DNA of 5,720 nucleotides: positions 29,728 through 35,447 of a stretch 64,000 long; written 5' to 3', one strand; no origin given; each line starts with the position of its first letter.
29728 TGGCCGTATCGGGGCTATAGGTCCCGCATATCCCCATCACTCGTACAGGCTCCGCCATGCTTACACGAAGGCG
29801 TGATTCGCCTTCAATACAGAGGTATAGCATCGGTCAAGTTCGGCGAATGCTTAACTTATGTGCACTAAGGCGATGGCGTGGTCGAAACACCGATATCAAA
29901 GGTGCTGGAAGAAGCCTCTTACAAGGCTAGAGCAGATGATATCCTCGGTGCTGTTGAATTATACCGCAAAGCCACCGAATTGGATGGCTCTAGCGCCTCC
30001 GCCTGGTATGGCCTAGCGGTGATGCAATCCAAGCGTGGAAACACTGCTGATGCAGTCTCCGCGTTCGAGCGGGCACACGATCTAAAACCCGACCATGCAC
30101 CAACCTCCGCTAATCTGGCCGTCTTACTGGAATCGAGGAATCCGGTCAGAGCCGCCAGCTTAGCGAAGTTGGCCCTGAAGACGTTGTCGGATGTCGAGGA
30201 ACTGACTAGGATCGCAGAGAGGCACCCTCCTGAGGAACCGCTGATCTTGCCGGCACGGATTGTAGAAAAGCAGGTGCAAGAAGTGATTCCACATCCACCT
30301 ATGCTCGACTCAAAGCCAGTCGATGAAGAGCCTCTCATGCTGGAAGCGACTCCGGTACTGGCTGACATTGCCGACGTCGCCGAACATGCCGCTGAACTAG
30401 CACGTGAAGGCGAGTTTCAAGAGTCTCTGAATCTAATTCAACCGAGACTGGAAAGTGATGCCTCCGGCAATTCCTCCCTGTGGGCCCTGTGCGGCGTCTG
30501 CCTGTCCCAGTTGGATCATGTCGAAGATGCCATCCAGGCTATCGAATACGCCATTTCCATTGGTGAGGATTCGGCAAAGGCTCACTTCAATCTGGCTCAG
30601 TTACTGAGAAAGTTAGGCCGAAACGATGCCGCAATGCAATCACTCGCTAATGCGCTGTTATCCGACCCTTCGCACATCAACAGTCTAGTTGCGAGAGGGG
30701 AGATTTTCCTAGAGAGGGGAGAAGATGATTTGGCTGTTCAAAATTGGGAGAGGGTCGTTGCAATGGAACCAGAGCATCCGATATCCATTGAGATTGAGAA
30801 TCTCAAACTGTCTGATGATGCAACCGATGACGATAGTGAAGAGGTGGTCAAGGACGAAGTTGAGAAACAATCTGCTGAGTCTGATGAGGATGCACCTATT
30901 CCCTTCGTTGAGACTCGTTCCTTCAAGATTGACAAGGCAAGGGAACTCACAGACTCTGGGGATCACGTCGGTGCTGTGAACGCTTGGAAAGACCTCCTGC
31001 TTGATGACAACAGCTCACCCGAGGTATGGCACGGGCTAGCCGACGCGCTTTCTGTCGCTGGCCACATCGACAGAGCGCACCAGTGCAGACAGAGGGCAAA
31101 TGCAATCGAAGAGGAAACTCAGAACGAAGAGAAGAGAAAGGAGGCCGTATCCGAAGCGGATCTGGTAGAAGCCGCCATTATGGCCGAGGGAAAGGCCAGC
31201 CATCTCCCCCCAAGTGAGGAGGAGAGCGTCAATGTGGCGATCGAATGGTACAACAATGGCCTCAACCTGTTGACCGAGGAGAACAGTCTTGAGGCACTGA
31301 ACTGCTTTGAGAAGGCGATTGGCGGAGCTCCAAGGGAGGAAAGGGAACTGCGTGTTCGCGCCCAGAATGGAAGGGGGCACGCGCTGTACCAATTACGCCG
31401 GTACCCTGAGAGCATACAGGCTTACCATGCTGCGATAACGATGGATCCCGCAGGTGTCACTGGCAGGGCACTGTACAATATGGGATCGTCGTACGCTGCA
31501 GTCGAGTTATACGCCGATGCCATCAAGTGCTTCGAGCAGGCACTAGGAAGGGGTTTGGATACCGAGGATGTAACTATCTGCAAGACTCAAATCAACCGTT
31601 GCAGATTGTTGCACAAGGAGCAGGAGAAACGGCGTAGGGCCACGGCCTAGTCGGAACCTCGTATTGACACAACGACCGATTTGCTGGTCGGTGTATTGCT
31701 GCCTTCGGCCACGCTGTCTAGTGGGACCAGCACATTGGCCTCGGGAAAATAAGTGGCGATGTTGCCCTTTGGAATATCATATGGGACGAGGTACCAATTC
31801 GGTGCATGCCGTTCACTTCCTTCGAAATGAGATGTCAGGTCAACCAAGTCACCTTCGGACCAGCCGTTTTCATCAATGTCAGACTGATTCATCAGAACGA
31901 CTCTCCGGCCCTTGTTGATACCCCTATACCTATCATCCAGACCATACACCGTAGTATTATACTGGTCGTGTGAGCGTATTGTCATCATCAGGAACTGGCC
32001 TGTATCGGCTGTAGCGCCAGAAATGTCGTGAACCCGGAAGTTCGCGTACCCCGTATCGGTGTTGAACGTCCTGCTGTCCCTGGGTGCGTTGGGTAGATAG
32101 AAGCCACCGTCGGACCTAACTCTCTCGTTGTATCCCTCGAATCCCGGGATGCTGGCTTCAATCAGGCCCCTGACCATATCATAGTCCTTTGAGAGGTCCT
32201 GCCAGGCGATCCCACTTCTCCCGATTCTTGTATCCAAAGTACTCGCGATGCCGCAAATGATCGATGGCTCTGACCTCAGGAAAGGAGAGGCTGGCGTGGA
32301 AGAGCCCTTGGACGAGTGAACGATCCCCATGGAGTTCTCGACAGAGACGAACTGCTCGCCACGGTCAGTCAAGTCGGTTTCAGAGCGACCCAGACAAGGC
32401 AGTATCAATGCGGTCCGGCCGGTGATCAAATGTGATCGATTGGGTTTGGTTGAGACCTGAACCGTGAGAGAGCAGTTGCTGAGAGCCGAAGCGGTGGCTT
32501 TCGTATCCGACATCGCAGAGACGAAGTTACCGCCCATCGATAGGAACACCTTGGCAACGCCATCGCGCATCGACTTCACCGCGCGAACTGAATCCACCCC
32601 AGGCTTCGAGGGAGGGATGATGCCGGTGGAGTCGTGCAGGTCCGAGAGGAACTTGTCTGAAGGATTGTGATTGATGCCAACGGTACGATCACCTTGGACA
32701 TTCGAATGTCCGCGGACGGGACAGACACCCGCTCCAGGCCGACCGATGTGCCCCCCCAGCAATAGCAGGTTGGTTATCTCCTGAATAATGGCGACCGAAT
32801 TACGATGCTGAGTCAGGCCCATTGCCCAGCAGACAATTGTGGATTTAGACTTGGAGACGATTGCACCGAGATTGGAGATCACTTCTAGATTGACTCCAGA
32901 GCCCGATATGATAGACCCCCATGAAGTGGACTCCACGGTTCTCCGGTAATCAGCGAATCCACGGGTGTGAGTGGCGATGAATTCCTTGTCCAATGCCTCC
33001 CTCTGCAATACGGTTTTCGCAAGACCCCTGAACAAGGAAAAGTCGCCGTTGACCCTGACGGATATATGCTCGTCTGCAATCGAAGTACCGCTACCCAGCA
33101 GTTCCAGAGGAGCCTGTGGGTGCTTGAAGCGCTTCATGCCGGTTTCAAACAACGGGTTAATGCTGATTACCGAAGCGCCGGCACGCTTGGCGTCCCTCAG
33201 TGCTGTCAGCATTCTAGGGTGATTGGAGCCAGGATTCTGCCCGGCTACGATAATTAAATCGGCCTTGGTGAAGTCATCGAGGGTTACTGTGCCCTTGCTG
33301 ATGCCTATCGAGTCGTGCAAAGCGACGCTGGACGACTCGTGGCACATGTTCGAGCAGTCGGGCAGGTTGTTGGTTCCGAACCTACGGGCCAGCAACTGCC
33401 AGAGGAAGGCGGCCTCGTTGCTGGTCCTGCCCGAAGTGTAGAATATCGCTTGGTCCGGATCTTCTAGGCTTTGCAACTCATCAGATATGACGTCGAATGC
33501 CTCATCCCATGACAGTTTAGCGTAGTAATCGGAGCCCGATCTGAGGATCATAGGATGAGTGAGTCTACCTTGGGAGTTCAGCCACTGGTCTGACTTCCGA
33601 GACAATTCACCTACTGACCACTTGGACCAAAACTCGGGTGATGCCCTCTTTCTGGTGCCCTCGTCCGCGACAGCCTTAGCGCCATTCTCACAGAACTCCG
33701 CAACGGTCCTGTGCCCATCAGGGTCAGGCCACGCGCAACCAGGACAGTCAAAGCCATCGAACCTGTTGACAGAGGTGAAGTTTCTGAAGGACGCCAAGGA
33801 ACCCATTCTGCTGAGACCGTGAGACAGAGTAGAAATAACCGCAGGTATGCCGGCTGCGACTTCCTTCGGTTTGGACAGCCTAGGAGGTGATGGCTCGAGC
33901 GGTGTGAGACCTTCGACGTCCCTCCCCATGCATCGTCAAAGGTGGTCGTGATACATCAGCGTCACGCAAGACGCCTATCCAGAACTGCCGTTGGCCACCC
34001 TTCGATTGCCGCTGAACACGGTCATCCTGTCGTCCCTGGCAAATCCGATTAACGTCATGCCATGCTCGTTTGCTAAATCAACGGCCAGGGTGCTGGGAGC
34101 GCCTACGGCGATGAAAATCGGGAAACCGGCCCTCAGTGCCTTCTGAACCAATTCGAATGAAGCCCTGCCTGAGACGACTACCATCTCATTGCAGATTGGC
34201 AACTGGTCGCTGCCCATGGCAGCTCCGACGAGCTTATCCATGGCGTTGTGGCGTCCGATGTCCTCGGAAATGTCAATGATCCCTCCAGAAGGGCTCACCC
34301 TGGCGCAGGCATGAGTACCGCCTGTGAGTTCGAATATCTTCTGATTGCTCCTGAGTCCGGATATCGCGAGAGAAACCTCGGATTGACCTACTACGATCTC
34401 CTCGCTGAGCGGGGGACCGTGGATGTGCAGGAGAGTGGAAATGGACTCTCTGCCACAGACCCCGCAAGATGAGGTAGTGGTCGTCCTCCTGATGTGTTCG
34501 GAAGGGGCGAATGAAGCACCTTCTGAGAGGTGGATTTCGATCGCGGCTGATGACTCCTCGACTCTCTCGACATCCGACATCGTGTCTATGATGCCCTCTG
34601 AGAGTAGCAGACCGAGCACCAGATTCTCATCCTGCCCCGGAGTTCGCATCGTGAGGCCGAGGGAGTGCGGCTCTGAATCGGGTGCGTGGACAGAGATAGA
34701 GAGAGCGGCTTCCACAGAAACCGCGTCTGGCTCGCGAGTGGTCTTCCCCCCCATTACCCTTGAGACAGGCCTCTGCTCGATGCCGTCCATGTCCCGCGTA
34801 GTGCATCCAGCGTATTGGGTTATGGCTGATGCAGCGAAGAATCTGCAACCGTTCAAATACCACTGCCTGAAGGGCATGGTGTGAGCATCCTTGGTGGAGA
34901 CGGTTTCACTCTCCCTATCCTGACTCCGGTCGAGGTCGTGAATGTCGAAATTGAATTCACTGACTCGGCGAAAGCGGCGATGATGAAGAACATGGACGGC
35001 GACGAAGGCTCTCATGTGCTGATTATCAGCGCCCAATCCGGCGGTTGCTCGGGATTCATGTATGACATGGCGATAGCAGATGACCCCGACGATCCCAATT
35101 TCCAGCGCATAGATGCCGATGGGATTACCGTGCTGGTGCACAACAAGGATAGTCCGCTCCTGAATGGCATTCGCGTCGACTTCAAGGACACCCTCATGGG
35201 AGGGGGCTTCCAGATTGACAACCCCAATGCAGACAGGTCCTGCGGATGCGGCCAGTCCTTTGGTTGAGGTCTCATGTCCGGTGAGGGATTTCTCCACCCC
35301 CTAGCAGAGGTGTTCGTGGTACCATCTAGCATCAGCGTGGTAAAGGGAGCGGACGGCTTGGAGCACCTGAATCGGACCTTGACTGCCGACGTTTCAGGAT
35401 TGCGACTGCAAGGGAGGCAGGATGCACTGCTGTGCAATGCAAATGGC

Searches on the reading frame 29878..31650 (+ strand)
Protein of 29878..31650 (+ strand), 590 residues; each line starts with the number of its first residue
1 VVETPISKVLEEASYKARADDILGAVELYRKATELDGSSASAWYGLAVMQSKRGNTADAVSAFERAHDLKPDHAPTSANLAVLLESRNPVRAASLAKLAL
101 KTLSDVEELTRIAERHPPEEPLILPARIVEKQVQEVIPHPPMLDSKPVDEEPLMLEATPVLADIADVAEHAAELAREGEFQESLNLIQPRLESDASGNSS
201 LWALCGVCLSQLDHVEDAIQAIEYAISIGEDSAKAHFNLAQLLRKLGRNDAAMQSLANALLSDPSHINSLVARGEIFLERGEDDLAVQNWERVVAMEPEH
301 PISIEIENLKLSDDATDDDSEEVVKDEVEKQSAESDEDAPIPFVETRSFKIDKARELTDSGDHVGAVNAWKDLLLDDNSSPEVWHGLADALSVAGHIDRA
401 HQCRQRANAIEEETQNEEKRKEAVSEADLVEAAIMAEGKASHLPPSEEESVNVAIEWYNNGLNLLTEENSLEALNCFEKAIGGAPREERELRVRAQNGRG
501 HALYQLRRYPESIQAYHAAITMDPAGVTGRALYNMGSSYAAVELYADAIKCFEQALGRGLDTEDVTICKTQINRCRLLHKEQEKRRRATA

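Call 68: search_protein_families(library=pfam, proteins=[window:29878-31650:+], max_evalue=0.001)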
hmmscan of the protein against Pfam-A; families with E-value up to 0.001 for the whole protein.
window:29878-31650:+ (590 aa): 18 families
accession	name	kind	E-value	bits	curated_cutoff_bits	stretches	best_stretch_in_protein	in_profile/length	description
PF00515.34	TPR_1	-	3.9e-36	121.8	27.8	3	40-73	1-34/34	Tetratricopeptide repeat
PF07719.23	TPR_2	-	9e-33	110.1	27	2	40-73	1-34/34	Tetratricopeptide repeat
PF13414.12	TPR_11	-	3.9e-24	84.5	26.8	0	500-540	1-39/42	TPR repeat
PF13181.12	TPR_8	-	8.3e-24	82.1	25.7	1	233-266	1-34/34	Tetratricopeptide repeat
PF13432.12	TPR_16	-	5.3e-23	81.5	32.7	4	10-73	1-64/65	Tetratricopeptide repeat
PF14559.12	TPR_19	-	6.2e-20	71.7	25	1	216-272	8-66/68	Tetratricopeptide repeat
PF13428.12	TPR_14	-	3.2e-17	61.7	23.5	0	42-81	3-42/44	Tetratricopeptide repeat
PF13431.12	TPR_17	-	1.1e-16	60.1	24.4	1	28-60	1-33/34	Tetratricopeptide repeat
PF13424.12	TPR_12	-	2.5e-14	53.6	30.1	0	25-70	29-75/77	Tetratricopeptide repeat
PF13176.12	TPR_7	-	4.3e-14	51.8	27.9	0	531-564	1-34/36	Tetratricopeptide repeat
PF23914.1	TPR_CcmH_CycH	-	1.2e-13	51.7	42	1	196-299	47-153/158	Cytochrome c-type biogenesis protein H TPR domain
PF13174.12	TPR_6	-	3.9e-10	40.1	26.3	0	42-66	2-26/33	Tetratricopeptide repeat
PF13371.12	TPR_9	-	6.4e-09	36.2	35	0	210-266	6-62/73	Tetratricopeptide repeat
PF24575.1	TPR_Slam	-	6.2e-08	33.4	35.2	1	6-93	15-100/104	Surface lipoprotein assembly modifier, N-terminal TPR repeats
PF12895.13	ANAPC3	-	1.6e-05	25.5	27.2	0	174-223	33-80/82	Anaphase-promoting complex, cyclosome, subunit 3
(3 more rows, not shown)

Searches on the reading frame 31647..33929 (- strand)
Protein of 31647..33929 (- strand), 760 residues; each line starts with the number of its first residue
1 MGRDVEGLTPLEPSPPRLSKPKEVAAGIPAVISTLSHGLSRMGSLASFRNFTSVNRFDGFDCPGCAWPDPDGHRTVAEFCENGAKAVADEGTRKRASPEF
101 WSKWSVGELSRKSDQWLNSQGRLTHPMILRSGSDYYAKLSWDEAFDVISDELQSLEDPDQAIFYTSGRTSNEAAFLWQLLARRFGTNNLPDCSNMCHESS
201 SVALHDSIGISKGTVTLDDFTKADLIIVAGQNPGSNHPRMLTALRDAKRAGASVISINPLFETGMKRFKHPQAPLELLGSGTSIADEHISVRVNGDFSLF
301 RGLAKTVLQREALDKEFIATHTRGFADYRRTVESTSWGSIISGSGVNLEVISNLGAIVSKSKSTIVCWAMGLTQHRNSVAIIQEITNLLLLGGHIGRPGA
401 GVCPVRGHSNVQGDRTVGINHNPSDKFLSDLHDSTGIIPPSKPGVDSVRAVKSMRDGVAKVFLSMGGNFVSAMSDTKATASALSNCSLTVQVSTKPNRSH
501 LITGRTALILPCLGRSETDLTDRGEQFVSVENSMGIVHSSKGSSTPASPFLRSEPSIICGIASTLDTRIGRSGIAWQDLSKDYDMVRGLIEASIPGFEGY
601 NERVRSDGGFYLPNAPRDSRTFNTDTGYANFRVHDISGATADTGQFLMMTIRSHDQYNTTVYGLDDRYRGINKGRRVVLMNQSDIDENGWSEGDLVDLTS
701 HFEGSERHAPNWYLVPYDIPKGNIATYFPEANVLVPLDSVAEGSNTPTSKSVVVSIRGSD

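Call 68: search_protein_families(library=pfam, proteins=[window:31647-33929:-], max_evalue=0.001)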
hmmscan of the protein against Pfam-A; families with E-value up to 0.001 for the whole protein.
window:31647-33929:- (760 aa): 2 families
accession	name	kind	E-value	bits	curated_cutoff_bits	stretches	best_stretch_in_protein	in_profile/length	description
PF00384.28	Molybdopterin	-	1.2e-28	100.6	24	1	122-490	1-290/353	Molybdopterin oxidoreductase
PF01568.27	Molydop_binding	-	1.6e-08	35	26.8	1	646-752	1-109/110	Molydopterin dinucleotide binding domain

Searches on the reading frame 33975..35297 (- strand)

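Call 68: search_protein_families(library=pfam, proteins=[window:33975-35297:-], max_evalue=0.001)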
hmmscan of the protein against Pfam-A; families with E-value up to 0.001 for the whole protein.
window:33975-35297:- (440 aa): 1 family
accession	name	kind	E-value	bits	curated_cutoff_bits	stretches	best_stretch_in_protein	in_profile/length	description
PF02634.21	FdhD-NarQ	-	2.8e-61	207.7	27.2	1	212-434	14-236/237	FdhD/NarQ family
